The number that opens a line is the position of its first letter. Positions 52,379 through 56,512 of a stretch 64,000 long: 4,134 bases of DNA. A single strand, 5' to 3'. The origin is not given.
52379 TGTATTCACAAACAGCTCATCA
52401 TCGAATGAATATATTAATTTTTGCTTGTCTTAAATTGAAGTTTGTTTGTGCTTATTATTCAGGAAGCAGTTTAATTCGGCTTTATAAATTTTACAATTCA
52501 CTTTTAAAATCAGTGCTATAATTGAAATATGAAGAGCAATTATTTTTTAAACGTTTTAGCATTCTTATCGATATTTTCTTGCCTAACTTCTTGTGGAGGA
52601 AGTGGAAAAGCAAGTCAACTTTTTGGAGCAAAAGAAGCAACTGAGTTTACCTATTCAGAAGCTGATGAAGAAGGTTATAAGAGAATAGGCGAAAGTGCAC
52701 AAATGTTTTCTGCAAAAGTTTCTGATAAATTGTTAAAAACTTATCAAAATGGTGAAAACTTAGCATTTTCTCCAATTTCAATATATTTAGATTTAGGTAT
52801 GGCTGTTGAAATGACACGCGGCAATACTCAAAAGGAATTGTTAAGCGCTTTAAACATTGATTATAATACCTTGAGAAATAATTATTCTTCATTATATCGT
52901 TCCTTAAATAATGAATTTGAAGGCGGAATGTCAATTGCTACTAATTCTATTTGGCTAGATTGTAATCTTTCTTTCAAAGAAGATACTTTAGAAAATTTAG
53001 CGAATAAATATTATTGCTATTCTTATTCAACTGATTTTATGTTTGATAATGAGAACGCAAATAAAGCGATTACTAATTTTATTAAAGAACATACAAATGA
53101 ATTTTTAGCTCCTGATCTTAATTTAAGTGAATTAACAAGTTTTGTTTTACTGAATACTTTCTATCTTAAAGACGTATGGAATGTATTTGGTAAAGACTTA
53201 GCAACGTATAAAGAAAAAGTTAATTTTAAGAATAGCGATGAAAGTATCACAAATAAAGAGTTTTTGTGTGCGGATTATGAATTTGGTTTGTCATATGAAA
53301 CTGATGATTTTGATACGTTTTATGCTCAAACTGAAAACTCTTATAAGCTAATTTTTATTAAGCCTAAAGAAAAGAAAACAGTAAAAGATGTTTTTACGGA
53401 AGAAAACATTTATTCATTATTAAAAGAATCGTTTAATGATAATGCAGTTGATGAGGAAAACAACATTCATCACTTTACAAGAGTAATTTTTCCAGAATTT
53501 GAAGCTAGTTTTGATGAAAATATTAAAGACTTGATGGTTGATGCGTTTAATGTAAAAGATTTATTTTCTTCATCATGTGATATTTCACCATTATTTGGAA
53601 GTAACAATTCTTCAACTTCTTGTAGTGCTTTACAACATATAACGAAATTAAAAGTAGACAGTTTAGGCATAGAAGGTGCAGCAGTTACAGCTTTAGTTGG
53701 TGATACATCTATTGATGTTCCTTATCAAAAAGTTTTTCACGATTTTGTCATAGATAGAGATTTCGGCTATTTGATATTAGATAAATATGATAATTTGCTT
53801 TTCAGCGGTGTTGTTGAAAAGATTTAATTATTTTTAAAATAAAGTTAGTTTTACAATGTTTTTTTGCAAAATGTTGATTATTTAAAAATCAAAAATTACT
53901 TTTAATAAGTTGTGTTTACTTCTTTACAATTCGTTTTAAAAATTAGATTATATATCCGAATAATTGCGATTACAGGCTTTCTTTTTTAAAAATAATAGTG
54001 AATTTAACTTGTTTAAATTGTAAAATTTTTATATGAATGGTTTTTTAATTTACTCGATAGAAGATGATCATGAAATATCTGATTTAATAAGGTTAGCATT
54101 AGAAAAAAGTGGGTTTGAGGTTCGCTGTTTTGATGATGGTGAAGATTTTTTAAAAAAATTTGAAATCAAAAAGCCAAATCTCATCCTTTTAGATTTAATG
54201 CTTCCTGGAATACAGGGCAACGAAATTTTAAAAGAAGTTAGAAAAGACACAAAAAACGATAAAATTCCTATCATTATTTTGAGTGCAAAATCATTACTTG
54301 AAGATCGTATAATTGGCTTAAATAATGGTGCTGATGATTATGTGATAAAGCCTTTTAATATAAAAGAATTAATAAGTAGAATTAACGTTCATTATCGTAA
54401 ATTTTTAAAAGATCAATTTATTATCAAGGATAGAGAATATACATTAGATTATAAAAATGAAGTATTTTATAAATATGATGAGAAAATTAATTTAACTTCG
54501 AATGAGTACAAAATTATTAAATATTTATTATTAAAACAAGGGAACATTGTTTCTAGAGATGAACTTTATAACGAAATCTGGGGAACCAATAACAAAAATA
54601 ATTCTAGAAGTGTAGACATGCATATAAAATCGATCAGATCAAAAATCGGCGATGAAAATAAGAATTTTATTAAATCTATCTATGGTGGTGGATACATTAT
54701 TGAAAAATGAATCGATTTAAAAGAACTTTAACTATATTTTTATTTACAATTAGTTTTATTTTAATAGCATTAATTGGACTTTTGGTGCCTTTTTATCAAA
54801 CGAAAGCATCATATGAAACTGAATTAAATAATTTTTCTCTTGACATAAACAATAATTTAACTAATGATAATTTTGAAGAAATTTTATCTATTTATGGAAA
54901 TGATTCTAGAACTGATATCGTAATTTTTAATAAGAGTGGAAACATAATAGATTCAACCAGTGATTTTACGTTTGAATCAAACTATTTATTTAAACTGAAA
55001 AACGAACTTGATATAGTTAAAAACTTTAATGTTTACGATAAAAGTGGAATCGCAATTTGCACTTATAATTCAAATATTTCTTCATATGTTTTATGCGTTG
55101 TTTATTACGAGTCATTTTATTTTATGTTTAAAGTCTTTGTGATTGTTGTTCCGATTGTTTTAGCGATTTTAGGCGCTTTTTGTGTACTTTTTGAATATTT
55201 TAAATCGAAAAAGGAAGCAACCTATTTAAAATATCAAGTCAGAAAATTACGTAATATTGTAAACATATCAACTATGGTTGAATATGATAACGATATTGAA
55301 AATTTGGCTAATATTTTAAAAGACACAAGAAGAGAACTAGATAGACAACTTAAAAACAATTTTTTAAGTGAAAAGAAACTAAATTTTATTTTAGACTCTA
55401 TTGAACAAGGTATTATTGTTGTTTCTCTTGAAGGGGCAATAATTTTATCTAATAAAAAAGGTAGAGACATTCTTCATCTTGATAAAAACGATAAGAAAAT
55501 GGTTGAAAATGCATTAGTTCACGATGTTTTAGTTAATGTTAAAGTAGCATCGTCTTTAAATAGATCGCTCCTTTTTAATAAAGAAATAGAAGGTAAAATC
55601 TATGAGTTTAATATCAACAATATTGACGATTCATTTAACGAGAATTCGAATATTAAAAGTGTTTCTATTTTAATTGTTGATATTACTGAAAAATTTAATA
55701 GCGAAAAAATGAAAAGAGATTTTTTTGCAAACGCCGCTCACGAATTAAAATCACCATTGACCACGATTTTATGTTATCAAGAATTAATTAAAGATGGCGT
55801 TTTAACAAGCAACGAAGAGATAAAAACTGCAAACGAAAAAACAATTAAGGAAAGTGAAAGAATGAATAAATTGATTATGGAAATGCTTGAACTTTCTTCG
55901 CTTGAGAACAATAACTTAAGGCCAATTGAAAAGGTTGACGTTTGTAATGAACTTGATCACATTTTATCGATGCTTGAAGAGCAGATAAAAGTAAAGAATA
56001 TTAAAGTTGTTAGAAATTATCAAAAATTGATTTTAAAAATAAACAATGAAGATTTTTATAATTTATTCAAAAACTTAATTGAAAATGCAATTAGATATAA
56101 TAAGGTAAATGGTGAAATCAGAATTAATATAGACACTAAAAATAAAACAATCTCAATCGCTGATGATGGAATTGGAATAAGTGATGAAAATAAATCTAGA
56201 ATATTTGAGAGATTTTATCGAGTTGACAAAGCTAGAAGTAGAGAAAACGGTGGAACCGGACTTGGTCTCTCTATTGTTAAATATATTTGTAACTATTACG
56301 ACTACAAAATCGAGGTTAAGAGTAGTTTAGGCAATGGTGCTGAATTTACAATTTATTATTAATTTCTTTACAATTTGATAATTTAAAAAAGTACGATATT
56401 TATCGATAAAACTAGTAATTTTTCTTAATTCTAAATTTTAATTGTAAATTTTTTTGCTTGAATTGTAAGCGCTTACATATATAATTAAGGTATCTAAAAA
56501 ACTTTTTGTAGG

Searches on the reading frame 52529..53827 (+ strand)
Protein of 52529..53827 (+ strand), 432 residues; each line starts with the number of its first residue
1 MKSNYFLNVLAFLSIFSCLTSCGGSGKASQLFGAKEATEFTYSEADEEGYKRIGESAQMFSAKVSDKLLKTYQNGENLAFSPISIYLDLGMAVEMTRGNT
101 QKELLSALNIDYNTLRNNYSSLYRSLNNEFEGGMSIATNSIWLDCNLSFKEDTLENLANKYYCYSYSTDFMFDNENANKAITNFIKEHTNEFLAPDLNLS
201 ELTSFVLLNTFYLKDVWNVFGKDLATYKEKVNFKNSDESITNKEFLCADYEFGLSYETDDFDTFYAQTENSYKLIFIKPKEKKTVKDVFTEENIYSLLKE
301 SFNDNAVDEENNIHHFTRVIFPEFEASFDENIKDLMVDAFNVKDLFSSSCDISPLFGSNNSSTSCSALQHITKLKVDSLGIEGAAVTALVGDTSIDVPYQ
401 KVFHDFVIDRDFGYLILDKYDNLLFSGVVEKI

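Call 54: search_protein_families(library=ncbifam, proteins=[window:52529-53827:+], max_evalue=1e-10)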
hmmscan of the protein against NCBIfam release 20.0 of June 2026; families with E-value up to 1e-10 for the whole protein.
window:52529-53827:+ (432 aa): 0 families

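Call 104: search_protein_families(library=pfam, proteins=[window:52529-53827:+], max_evalue=0.001)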
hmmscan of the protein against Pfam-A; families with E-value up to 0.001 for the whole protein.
window:52529-53827:+ (432 aa): 1 family
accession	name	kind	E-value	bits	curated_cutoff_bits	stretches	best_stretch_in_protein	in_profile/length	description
PF00079.25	Serpin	-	7.3e-36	124.6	27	1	57-430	3-368/370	Serpin (serine protease inhibitor)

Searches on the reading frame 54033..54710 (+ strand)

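Call 104: search_protein_families(library=pfam, proteins=[window:54033-54710:+], max_evalue=0.001)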
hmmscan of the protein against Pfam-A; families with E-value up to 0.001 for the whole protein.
window:54033-54710:+ (225 aa): 2 families
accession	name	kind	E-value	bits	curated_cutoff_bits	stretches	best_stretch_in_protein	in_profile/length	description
PF00072.30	Response_reg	-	7.4e-26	90.9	30.2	1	7-118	2-111/111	Response regulator receiver domain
PF00486.34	Trans_reg_C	-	4.5e-22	78.4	26.2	1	150-222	2-76/77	Transcriptional regulatory protein, C terminal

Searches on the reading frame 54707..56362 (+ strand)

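Call 54: search_protein_families(library=ncbifam, proteins=[window:54707-56362:+], max_evalue=1e-10)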
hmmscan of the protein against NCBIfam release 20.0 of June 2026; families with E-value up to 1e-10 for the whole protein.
window:54707-56362:+ (551 aa): 58 families (the best 25 are shown)
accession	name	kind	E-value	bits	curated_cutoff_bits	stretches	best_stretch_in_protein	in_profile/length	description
NF046044.1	PnpS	equivalog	4.4e-78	263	400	1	186-550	18-388/390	two-component system histidine kinase PnpS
TIGR02966.1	phoR_proteo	equivalog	3.3e-65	220.3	334.2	1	223-549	6-331/333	phosphate regulon sensor histidine kinase PhoR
NF033092.0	HK_WalK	equivalog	9.3e-60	202.8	725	1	191-549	226-590/594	cell wall metabolism sensor histidine kinase WalK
NF041735.1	hist_kin_RppB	equivalog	6.1e-48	163.7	400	1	331-550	211-436/438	two-component system sensor histidine kinase RppB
NF033093.1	HK_VicK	exception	1e-44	153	680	1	144-549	14-431/448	cell wall metabolism sensor histidine kinase VicK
NF008235.0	PRK11006.1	equivalog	3.3e-43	148.2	390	1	224-548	99-418/431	phosphate regulon sensor histidine kinase PhoR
NF053855.1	HisKinPhoRBctds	equivalog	3.2e-40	138.1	500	1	138-548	164-578/583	two-component system sensor histidine kinase PhoR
TIGR01386.1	cztS_silS_copS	subfamily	3.1e-36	125.3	292.55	1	337-547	242-452/457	heavy metal sensor histidine kinase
NF008468.0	PRK11360.1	equivalog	1.4e-35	122.7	646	1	220-550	264-605/616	two-component system sensor histidine kinase AtoS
NF012163.2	BaeS_SmeS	equivalog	4.9e-35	121.3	500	1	332-540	236-445/457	sensor histidine kinase efflux regulator BaeS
NF052314.1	T9SS_HK_PorY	subfamily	7.1e-35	120.8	350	1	319-536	197-404/418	PorY family sensor histidine kinase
NF047874.1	MASE3_PAS_HK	subfamily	1e-34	120.4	560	1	125-549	177-621/655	MASE3 domain-containing sensor histidine kinase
NF008312.0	PRK11100.1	equivalog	1.1e-34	120.1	356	1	311-548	231-469/477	two-component system sensor histidine kinase CreC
NF040691.1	MtrAB_MtrB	equivalog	8.2e-34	117.5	450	1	325-549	260-488/507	MtrAB system histidine kinase MtrB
NF045911.1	TCSHisKinNblS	equivalog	1.7e-33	115.9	1000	1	182-547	225-614/621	two-component system sensor histidine kinase NblS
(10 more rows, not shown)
